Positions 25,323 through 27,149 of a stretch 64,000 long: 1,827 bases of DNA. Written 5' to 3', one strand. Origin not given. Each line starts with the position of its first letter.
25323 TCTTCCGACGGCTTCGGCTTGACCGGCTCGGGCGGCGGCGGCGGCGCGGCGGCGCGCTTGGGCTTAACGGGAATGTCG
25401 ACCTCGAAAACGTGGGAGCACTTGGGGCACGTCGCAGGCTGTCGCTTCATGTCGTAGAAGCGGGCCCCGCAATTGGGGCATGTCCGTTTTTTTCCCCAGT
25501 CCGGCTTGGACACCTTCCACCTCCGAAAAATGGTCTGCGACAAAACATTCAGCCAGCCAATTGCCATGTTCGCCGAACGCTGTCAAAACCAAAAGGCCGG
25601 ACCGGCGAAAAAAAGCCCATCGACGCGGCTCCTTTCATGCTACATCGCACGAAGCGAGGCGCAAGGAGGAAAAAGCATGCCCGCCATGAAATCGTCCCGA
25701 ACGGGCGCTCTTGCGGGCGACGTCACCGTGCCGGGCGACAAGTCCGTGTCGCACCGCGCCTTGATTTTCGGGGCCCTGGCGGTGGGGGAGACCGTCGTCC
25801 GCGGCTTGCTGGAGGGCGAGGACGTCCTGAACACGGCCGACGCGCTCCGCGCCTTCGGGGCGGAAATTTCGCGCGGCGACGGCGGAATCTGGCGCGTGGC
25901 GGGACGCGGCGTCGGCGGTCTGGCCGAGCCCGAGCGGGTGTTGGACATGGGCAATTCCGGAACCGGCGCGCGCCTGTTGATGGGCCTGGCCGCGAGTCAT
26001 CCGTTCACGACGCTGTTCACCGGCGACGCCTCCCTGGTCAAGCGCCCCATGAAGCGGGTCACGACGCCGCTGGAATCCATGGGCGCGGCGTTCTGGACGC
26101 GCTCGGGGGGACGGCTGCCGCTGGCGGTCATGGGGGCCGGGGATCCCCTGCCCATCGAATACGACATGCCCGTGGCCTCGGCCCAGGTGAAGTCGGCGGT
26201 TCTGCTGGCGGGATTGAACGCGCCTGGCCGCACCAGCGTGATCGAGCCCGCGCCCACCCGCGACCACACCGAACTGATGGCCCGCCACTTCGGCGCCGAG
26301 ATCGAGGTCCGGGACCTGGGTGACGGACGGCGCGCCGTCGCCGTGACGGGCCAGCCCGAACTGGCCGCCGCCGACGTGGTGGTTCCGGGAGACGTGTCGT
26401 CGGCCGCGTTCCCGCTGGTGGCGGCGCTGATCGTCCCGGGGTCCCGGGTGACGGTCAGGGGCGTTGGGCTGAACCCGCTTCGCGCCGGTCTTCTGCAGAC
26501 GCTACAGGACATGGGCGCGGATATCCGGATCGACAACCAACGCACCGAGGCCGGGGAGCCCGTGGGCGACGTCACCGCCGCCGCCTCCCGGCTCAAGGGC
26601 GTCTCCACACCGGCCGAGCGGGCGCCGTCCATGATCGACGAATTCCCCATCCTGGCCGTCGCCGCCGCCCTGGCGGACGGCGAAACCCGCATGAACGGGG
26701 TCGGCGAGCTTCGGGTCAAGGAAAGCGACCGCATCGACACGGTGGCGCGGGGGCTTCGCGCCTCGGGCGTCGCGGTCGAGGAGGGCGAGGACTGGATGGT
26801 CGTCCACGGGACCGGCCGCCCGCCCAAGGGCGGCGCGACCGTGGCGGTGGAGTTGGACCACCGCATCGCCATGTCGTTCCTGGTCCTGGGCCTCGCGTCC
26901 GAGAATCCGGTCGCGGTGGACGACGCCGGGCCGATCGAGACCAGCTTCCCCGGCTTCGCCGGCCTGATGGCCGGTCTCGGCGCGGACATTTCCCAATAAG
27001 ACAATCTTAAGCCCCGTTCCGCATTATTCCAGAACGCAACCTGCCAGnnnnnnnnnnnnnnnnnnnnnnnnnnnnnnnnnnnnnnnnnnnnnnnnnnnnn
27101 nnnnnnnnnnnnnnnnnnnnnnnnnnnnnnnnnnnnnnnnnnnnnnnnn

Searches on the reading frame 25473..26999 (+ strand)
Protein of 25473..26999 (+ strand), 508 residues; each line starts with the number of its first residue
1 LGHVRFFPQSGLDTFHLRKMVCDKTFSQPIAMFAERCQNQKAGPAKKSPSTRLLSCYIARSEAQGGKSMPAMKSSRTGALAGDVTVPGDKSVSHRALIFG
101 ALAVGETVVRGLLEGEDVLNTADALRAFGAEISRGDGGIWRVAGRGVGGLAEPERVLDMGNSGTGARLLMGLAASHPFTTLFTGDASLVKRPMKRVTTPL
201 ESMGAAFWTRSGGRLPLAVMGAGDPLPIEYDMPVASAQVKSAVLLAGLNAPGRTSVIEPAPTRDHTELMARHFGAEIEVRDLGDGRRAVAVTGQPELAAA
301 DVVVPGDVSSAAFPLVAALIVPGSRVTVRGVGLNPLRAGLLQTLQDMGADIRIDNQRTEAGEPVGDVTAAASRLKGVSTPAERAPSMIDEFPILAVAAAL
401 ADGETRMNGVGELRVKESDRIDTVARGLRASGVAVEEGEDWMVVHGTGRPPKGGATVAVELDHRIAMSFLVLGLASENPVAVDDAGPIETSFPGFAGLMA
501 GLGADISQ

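Call 79: search_protein_families(library=pfam, proteins=[window:25473-26999:+], max_evalue=0.00001)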
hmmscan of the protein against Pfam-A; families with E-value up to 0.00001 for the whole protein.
window:25473-26999:+ (508 aa): 1 family
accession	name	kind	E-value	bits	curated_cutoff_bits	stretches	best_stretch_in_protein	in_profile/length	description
PF00275.25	EPSP_synthase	-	2.3e-104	349.9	22.8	1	78-496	5-414/417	EPSP synthase (3-phosphoshikimate 1-carboxyvinyltransferase)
